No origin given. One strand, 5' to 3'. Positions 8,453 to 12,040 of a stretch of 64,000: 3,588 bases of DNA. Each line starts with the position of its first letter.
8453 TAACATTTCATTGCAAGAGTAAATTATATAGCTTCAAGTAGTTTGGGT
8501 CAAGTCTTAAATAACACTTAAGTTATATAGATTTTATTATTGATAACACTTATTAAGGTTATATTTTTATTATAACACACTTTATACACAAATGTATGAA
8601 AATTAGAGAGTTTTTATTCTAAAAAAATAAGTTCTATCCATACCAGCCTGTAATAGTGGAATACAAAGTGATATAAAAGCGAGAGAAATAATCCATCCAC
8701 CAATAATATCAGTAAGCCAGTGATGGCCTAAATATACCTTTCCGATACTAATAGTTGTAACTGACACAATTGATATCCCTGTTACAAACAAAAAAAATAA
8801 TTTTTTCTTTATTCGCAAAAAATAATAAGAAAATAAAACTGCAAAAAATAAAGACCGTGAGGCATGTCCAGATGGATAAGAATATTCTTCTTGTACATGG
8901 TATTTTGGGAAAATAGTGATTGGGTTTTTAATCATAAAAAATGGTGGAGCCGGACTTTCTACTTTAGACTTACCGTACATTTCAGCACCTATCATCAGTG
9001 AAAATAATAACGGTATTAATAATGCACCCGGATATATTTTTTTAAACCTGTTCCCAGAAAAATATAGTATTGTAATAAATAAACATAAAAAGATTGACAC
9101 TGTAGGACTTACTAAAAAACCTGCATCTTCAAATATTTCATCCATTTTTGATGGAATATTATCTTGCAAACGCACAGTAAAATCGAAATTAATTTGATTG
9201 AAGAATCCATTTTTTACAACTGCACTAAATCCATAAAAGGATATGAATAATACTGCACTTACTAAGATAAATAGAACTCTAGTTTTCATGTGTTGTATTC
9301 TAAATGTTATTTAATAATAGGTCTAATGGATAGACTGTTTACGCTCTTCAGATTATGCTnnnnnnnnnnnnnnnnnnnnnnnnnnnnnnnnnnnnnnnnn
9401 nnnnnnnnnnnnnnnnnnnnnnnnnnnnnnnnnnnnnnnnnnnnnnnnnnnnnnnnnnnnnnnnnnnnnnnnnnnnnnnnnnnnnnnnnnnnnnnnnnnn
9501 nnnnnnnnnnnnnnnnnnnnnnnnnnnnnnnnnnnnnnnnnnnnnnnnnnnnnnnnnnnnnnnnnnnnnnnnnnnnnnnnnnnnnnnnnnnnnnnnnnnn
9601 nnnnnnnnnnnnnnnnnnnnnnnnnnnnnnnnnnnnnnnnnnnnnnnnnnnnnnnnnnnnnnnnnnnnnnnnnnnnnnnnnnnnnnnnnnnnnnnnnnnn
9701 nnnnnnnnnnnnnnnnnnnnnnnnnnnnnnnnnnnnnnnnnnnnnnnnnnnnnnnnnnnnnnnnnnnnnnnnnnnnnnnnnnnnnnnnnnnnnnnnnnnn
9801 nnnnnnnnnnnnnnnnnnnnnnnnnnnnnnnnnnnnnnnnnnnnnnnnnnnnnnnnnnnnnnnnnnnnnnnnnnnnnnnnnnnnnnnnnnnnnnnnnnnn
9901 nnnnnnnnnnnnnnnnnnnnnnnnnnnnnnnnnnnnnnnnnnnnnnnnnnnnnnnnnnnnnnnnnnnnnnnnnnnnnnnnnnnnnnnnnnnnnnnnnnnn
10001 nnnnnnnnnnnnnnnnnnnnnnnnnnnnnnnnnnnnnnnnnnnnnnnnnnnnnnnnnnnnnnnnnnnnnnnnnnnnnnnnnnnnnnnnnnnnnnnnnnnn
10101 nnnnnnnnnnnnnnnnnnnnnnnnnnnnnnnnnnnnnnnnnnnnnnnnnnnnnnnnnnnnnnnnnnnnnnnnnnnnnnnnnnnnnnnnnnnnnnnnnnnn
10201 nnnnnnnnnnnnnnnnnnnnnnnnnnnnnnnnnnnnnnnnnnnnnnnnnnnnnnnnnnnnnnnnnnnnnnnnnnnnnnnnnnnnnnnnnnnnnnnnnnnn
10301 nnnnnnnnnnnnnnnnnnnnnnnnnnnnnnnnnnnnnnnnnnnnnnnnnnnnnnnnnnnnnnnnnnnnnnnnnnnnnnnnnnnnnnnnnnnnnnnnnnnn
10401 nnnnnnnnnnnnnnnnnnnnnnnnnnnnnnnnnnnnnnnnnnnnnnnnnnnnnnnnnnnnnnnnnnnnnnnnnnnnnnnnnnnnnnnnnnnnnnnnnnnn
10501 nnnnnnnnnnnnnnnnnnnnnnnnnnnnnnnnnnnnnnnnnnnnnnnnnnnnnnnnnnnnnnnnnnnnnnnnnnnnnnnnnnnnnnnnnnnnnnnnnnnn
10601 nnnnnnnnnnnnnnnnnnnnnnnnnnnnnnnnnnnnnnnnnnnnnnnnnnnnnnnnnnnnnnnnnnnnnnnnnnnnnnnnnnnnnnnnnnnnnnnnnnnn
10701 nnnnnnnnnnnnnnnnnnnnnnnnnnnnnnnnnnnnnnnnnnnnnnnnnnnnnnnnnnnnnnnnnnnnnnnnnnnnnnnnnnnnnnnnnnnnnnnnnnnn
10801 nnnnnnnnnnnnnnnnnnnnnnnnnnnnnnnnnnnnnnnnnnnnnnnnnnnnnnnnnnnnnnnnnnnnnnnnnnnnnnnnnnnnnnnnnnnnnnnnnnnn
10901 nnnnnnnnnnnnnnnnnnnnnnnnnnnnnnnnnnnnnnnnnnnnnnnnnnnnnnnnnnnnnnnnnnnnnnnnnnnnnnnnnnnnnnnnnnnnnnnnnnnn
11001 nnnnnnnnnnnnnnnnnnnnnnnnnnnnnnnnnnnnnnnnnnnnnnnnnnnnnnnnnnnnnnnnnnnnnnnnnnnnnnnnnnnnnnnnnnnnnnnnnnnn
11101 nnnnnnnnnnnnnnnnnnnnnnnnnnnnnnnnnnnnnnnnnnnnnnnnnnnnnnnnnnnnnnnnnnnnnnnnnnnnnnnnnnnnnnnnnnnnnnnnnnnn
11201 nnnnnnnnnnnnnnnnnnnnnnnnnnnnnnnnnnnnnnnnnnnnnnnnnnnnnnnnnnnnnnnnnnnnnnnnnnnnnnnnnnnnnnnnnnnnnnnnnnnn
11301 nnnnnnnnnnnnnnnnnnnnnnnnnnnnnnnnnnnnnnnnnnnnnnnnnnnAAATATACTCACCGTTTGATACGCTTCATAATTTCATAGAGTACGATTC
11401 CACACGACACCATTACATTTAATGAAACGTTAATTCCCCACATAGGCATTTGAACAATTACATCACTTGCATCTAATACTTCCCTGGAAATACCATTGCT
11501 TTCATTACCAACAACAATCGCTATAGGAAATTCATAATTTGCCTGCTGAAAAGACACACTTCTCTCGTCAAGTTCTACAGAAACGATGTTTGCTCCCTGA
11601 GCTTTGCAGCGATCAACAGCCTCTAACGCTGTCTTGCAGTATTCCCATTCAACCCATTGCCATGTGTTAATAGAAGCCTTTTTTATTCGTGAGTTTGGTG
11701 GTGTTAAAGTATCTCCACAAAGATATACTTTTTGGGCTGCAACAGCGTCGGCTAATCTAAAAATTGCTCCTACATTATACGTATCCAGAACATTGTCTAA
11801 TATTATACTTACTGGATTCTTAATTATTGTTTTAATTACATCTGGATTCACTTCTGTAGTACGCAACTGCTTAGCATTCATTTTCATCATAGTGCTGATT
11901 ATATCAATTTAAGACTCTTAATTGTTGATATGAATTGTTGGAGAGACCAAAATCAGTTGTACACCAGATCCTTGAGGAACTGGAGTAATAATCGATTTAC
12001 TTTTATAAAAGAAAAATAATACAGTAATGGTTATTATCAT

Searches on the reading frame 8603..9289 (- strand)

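Call 42: search_protein_families(library=pfam, proteins=[window:8603-9289:-], max_evalue=0.001)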
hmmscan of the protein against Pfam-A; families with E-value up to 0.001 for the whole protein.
window:8603-9289:- (228 aa): 2 families
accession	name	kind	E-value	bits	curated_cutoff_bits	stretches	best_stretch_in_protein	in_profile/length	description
PF01569.27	PAP2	-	2.1e-17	63.5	27.2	1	106-214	19-126/130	PAP2 superfamily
PF14378.12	PAP2_3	-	1.1e-06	29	27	1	131-206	120-188/190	PAP2 superfamily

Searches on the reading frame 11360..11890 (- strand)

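Call 42: search_protein_families(library=pfam, proteins=[window:11360-11890:-], max_evalue=0.001)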
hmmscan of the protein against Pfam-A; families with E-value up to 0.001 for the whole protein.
window:11360-11890:- (176 aa): 1 family
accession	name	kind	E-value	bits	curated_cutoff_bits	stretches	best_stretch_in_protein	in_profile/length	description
PF00588.24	SpoU_methylase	-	4e-34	118.2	29.7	1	27-168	2-142/142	SpoU rRNA Methylase family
